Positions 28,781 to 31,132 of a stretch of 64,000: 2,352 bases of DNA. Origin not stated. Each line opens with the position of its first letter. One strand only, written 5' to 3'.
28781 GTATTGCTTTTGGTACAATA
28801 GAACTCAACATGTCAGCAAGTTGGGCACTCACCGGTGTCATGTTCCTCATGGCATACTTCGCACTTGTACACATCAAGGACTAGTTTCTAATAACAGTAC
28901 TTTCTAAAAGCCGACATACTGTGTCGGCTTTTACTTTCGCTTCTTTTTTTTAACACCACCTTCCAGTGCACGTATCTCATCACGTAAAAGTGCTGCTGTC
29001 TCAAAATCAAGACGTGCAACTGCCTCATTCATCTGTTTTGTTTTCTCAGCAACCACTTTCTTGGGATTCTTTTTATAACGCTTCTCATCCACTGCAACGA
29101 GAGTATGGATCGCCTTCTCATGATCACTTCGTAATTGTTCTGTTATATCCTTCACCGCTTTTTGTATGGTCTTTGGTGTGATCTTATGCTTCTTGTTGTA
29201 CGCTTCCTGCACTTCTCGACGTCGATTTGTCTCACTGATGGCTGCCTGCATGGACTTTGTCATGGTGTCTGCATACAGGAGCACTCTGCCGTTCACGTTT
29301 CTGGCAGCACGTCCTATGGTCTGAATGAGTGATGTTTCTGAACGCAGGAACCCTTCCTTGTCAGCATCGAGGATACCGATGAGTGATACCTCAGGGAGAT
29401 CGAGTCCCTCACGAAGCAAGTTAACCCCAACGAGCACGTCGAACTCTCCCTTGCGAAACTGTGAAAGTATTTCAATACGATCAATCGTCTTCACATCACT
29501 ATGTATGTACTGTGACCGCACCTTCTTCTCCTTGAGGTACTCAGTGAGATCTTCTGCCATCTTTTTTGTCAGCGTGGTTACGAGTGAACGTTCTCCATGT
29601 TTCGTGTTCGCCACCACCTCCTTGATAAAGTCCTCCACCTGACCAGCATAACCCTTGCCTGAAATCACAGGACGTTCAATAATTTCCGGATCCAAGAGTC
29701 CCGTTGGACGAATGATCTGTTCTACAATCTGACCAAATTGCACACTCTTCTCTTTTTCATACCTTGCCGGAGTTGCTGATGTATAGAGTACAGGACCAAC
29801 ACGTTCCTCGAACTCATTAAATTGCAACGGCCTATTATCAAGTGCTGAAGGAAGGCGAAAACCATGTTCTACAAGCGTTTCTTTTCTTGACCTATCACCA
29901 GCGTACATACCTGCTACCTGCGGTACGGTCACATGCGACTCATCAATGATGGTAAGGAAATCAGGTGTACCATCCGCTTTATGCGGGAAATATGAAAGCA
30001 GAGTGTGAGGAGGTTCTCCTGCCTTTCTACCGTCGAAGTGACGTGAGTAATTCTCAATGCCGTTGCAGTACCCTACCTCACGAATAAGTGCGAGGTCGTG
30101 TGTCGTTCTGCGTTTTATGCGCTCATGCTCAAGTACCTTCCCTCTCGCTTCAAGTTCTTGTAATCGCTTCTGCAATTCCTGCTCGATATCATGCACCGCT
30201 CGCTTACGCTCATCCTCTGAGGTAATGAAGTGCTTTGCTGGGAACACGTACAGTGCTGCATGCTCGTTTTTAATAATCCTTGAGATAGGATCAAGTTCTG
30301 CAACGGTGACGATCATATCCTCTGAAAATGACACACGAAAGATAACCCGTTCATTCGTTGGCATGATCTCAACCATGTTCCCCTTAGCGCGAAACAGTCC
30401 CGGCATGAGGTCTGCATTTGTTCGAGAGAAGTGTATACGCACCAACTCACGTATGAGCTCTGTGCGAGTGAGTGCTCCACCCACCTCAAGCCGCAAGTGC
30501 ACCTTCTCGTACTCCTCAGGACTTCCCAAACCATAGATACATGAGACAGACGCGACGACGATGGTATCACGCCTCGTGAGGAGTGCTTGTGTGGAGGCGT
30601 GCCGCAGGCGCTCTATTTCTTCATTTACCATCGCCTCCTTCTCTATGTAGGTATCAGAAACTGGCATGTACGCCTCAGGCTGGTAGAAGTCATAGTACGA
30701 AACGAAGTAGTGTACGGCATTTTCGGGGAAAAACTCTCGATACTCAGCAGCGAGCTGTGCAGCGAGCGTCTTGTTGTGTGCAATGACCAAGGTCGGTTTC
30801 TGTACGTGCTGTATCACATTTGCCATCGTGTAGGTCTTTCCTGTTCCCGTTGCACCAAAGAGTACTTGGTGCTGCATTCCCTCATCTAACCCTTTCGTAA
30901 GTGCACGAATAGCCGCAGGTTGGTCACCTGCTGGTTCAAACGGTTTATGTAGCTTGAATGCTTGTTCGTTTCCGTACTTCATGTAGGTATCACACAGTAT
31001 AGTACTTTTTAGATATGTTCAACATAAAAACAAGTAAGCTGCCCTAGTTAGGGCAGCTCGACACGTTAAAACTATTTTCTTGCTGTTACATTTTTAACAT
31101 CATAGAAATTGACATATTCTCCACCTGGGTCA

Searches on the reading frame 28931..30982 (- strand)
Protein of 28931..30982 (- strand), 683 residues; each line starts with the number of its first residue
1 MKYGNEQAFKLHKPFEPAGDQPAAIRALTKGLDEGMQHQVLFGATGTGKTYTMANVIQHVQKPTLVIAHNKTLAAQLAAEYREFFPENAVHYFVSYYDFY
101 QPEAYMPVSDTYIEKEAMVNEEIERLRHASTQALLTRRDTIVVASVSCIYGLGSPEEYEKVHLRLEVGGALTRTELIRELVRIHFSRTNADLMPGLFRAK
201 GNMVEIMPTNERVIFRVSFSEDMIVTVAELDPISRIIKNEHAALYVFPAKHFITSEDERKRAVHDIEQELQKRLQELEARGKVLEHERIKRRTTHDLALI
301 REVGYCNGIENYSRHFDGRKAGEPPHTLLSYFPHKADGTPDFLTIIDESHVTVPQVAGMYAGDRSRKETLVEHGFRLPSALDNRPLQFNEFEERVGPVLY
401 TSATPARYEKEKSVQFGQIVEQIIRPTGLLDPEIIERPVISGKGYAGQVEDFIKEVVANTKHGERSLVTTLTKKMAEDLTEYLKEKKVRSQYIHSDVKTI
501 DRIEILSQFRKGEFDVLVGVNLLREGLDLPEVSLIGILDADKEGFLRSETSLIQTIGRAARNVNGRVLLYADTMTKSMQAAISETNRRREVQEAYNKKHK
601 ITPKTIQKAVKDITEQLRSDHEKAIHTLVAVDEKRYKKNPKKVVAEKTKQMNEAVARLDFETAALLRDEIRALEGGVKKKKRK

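Call 57: search_protein_families(library=ncbifam, proteins=[window:28931-30982:-], max_evalue=1e-10)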
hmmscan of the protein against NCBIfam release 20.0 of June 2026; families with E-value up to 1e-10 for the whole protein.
window:28931-30982:- (683 aa): 9 families
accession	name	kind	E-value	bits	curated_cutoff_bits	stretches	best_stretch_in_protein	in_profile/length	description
NF003673.1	PRK05298.1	equivalog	2.1e-292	971.4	743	1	9-674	2-651/653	excinuclease ABC subunit UvrB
TIGR00631.1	uvrb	equivalog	1.9e-289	961.5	750.1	1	9-673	2-657/658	excinuclease ABC subunit UvrB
TIGR00580.2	mfd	equivalog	8.6e-14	50.9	800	0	181-287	2-104/907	transcription-repair coupling factor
TIGR00595.1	priA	equivalog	1.3e-12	47.1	230.35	1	470-614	272-428/509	replication restart helicase PriA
NF004066.1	PRK05580.1-3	equivalog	2.5e-12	45.9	813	0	472-569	549-654/788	primosomal protein N'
NF053631.1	RNA_helic_CshA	equivalog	2.8e-12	46.2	646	1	459-652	233-420/434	degradosome RNA helicase CshA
NF010337.0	PRK13766.1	equivalog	1.3e-11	43.3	610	1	449-651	353-559/781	Hef nuclease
NF004068.0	PRK05580.1-5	equivalog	4.7e-11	41.5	1249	0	455-569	539-661/795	primosomal protein N'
TIGR00643.1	recG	equivalog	5.2e-11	42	659.4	0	473-577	470-569/629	ATP-dependent DNA helicase RecG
